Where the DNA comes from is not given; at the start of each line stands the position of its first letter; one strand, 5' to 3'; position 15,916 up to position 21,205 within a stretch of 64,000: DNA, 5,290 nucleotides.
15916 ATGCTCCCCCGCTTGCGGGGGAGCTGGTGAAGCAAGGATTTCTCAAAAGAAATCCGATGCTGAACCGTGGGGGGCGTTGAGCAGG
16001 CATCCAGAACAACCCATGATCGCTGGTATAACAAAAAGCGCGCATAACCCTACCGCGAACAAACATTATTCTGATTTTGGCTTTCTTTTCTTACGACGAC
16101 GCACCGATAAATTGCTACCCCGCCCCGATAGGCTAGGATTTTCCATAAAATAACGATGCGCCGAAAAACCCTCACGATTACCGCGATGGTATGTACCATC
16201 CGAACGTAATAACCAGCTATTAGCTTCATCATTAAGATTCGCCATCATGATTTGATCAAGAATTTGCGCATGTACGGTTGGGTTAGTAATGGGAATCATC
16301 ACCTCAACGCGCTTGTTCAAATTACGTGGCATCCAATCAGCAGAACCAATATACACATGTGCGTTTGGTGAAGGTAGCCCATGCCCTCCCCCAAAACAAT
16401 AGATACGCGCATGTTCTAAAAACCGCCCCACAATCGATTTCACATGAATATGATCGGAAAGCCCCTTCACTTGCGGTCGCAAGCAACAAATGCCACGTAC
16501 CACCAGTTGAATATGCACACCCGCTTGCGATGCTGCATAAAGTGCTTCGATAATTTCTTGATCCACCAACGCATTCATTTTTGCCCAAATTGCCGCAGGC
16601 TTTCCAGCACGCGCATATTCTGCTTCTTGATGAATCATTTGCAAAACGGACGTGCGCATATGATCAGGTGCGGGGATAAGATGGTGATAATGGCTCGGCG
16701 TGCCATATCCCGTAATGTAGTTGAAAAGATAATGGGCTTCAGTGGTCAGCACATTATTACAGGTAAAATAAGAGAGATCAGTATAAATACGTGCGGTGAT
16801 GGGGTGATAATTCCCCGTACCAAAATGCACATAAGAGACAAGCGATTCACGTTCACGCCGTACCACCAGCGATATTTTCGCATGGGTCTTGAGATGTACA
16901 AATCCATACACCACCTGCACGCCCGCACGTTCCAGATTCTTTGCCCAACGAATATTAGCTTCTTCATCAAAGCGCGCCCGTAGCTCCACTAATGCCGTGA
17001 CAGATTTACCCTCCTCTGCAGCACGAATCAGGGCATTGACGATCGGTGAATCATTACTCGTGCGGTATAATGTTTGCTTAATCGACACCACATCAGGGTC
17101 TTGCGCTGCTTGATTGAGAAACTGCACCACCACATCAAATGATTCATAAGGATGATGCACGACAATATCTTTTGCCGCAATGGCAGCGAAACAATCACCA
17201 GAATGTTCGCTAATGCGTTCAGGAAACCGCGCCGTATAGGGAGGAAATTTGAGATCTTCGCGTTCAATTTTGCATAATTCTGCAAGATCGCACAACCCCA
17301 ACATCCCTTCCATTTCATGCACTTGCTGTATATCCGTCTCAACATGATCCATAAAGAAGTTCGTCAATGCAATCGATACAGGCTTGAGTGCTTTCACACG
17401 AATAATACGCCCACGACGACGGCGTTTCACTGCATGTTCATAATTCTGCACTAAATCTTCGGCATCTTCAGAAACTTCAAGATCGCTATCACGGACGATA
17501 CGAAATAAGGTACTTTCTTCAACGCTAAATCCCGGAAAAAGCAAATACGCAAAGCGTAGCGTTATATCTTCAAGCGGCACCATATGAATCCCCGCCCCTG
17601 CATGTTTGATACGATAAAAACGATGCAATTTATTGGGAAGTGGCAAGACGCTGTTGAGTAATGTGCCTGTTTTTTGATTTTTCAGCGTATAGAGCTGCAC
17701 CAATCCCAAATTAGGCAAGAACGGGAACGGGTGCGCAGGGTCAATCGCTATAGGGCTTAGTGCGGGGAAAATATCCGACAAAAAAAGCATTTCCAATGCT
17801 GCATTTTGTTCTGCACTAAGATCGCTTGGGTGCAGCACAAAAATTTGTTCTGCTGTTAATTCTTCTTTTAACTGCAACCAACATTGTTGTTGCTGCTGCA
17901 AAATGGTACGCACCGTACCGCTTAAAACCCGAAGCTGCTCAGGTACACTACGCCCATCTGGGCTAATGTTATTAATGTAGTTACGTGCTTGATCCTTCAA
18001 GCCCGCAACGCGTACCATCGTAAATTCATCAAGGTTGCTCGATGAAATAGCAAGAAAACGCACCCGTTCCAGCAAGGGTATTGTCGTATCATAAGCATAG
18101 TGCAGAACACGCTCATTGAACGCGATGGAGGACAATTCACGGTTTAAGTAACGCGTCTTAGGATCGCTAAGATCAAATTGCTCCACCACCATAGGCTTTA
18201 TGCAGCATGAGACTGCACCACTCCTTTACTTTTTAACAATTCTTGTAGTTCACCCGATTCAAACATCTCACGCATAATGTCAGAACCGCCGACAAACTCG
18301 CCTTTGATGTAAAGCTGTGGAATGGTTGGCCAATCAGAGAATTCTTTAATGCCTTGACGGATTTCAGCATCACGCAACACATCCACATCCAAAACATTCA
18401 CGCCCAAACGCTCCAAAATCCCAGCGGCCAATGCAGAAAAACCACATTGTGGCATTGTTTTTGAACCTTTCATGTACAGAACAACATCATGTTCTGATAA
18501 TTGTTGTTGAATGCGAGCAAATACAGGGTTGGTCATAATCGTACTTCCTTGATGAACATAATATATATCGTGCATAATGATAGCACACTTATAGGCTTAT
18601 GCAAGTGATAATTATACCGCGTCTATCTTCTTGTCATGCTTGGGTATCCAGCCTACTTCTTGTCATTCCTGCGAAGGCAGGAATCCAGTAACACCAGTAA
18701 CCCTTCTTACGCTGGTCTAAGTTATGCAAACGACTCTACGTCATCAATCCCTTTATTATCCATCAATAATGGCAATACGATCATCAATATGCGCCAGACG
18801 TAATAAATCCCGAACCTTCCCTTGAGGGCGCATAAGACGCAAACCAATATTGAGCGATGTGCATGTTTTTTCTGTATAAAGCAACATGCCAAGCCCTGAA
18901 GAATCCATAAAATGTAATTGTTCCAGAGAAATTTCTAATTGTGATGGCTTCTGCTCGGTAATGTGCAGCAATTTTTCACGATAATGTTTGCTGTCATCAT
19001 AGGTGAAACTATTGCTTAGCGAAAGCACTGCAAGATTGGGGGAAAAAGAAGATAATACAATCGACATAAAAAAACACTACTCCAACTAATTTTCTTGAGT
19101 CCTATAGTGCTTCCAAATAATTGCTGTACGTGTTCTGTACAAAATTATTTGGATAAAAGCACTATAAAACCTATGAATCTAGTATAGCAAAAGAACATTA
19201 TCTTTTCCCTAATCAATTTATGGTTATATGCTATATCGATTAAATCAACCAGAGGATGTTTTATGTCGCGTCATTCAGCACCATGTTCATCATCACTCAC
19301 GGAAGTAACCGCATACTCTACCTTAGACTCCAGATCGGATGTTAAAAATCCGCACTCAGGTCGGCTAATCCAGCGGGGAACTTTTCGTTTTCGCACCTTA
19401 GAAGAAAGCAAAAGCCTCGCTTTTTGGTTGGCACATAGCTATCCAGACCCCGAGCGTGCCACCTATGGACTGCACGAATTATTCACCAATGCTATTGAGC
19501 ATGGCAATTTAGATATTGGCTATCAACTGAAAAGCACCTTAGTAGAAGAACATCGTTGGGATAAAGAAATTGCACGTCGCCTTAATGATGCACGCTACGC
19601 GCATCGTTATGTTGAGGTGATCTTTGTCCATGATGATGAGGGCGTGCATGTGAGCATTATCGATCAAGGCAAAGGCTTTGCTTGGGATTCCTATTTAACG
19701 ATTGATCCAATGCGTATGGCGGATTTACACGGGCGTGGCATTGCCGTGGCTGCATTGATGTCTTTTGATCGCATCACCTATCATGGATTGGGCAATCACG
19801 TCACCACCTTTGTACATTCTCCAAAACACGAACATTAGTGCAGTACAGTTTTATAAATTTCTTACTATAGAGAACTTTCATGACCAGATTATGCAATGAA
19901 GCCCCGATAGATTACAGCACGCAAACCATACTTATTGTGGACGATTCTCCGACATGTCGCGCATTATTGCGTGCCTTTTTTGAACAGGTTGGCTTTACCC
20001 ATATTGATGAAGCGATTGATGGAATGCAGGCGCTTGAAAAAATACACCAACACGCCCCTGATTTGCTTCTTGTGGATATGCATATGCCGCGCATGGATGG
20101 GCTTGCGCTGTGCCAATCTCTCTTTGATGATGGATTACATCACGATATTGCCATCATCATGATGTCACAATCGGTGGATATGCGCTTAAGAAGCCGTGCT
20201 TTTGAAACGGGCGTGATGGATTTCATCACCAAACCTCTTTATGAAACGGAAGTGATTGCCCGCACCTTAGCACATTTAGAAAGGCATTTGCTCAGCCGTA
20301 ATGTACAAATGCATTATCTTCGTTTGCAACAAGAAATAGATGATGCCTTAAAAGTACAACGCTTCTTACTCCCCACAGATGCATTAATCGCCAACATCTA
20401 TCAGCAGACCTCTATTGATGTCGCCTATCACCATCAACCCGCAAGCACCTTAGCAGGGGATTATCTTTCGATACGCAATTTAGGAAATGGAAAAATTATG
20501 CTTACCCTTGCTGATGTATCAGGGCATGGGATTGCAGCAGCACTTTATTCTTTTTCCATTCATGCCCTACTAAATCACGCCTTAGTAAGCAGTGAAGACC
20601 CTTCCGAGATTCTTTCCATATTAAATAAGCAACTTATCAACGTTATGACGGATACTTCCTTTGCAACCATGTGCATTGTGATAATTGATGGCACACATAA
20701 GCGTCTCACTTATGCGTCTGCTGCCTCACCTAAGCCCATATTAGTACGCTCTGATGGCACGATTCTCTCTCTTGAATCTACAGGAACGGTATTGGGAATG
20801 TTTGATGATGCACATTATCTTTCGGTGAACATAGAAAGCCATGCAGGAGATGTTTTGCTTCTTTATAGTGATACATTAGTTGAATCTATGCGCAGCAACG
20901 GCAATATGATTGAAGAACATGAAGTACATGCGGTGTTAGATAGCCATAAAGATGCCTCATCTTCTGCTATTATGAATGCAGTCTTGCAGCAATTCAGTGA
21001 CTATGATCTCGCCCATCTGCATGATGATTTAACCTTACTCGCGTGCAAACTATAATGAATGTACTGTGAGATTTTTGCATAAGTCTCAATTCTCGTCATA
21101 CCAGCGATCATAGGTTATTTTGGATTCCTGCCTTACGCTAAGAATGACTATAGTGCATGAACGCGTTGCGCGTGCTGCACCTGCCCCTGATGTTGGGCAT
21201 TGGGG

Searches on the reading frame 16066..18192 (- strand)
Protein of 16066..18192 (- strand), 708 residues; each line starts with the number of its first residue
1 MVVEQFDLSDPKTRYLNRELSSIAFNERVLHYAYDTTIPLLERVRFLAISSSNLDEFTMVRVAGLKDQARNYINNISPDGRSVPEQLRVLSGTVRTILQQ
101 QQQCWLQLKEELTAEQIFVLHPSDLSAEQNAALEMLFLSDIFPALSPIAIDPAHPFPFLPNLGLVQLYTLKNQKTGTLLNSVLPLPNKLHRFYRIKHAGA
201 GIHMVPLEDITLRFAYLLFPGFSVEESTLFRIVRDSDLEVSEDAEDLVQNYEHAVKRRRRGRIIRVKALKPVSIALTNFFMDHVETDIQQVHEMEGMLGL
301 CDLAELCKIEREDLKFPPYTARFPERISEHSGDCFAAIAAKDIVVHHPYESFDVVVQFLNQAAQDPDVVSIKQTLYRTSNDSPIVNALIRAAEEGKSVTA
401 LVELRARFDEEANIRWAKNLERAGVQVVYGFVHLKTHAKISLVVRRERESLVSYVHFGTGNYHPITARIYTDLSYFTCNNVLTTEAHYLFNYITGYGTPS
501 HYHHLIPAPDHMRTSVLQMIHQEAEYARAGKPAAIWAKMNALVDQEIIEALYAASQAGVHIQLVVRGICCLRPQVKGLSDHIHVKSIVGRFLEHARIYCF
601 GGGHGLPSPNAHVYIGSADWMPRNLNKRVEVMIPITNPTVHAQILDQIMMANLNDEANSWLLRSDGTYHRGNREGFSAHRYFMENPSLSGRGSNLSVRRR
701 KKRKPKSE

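Call 9: search_protein_families(library=ncbifam, proteins=[window:16066-18192:-])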
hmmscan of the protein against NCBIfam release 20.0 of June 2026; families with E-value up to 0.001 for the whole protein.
window:16066-18192:- (708 aa): 12 families
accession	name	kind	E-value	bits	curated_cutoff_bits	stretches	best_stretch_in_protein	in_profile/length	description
NF003919.0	PRK05443.1-4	equivalog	0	1086.8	908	1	10-702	23-721/730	RNA degradosome polyphosphate kinase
TIGR03705.1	poly_P_kin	equivalog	4.4e-266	884.6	465.85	1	14-685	1-673/673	polyphosphate kinase 1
NF003921.0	PRK05443.2-2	subfamily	8.5e-255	847.5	701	1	9-685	18-693/707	RNA degradosome polyphosphate kinase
NF003922.0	PRK05443.2-3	equivalog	7.1e-224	745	981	1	11-675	48-712/735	RNA degradosome polyphosphate kinase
NF003920.0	PRK05443.2-1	equivalog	6.2e-217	722.3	935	1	12-684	9-687/719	RNA degradosome polyphosphate kinase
NF003918.0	PRK05443.1-2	subfamily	1.5e-212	707.5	691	1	9-678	11-685/697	RNA degradosome polyphosphate kinase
NF003924.0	PRK05443.3-2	equivalog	1.7e-188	628.2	1058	1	13-673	7-655/699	RNA degradosome polyphosphate kinase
NF003927.0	PRK05443.3-6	equivalog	9.4e-156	520.1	1042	1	16-683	8-676/717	RNA degradosome polyphosphate kinase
NF003917.0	PRK05443.1-1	subfamily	6.2e-142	474.4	470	1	13-662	5-652/689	RNA degradosome polyphosphate kinase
NF003926.0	PRK05443.3-4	equivalog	4.9e-138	461.4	1391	1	13-670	2-653/675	RNA degradosome polyphosphate kinase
NF003923.0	PRK05443.3-1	equivalog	2.6e-127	426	1116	1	12-657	4-652/692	RNA degradosome polyphosphate kinase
NF003925.0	PRK05443.3-3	equivalog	3.4e-115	385.7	707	1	12-666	9-661/688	RNA degradosome polyphosphate kinase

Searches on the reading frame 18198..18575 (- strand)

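Call 11: search_protein_families(library=pfam, max_evalue=0.001, proteins=[window:18198-18575:-])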
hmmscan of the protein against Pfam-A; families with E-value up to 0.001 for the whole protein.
window:18198-18575:- (125 aa): 1 family
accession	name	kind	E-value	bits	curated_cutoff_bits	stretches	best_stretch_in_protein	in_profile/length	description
PF00462.30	Glutaredoxin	-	2.4e-19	69.7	22.9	1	31-95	1-60/60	Glutaredoxin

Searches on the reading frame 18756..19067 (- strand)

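Call 11: search_protein_families(library=pfam, max_evalue=0.001, proteins=[window:18756-19067:-])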
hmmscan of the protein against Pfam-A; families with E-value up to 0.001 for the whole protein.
window:18756-19067:- (103 aa): 2 families
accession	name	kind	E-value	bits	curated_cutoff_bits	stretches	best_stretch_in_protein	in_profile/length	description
PF01740.26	STAS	-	3.7e-14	52.8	22.6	1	9-100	7-99/106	STAS domain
PF13466.11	STAS_2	-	2.3e-10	41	29.2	1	15-94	1-79/80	STAS domain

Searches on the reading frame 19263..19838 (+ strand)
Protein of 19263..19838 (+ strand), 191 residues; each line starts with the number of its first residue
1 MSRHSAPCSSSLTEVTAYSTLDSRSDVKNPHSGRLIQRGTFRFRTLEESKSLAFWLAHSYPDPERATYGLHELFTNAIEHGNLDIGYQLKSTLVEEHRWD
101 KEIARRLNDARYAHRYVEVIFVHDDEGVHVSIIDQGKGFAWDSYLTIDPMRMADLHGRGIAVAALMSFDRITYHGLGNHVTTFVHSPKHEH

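Call 11: search_protein_families(library=pfam, max_evalue=0.001, proteins=[window:19263-19838:+])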
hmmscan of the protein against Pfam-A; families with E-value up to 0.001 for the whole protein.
window:19263-19838:+ (191 aa): 1 family
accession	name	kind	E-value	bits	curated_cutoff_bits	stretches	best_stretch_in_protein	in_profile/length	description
PF13581.12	HATPase_c_2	-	2e-06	28.3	27.4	1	67-181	33-124/127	Histidine kinase-like ATPase domain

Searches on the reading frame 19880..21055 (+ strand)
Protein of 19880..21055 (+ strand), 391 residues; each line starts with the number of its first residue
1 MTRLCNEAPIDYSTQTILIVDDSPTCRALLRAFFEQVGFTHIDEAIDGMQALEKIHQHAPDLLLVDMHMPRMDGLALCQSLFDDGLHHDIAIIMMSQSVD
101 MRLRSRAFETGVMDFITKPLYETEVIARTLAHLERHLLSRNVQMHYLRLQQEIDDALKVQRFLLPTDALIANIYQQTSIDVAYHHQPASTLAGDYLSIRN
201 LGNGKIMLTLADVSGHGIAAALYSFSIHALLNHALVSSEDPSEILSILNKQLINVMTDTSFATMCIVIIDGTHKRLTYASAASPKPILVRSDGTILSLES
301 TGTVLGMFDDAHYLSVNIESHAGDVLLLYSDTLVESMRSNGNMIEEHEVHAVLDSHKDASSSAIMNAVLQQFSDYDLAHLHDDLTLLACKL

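Call 8: search_protein_families(library=ncbifam, proteins=[window:19880-21055:+])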
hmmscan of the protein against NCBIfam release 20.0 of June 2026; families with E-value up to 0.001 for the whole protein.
window:19880-21055:+ (391 aa): 98 families (the best 25 are shown)
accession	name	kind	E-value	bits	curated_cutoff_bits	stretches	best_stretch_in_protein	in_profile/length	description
NF045505.1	RR_RssB_Pseudo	equivalog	1.6e-34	119.6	700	1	13-388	4-388/394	two-component system response regulator RssB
TIGR02154.1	PhoB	equivalog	7.2e-22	77.8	296.2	1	14-140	2-127/226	phosphate regulon transcriptional regulator PhoB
NF007969.0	PRK10693.1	equivalog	9.1e-20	70.9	329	1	15-241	8-237/337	two-component system response regulator RssB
NF045944.1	ResRegRpaBCyano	equivalog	7.8e-19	68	330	1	18-139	1-116/229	response regulator transcription factor RpaB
NF007135.0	PRK09581.1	equivalog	1e-18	67.4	474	1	14-130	2-117/457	PleD family two-component system response regulator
NF001965.0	PRK00742.1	subfamily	4.4e-18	65.6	293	1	16-149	5-135/357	chemotaxis-specific protein-glutamate methyltransferase CheB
NF040534.1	resp_reg_YycF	equivalog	8.5e-18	64.5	340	1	16-169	2-145/231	response regulator YycF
NF009206.0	PRK12555.1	subfamily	1.4e-17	63.7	342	1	17-128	3-114/340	chemotaxis-specific protein-glutamate methyltransferase CheB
NF040689.1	MtrAB_MtrA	equivalog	1.8e-17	63.4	300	1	17-142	1-122/219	MtrAB system response regulator MtrA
NF041733.1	resp_reg_CseB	equivalog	2.5e-17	63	350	1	16-141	2-123/228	two-component system response regulator CseB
NF052596.1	RR_EAL_PvrR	equivalog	5.5e-17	61.5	580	1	14-160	3-154/398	response regulator cyclic di-GMP phosphodiesterase PvrR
NF007005.1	PRK09468.1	equivalog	9.5e-17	61.2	331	1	14-136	3-122/237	osmolarity response regulator transcription factor OmpR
NF007982.1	PRK10710.1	equivalog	2.9e-16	59.7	380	1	13-145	6-134/235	envelope stress response regulator BaeR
NF008034.0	PRK10766.1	equivalog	3.2e-16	59.5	275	1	15-162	3-142/231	two-component system response regulator TorR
NF008469.0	PRK11361.1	equivalog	4.9e-16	58.5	714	1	14-177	4-159/461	acetoacetate metabolism transcriptional regulator AtoC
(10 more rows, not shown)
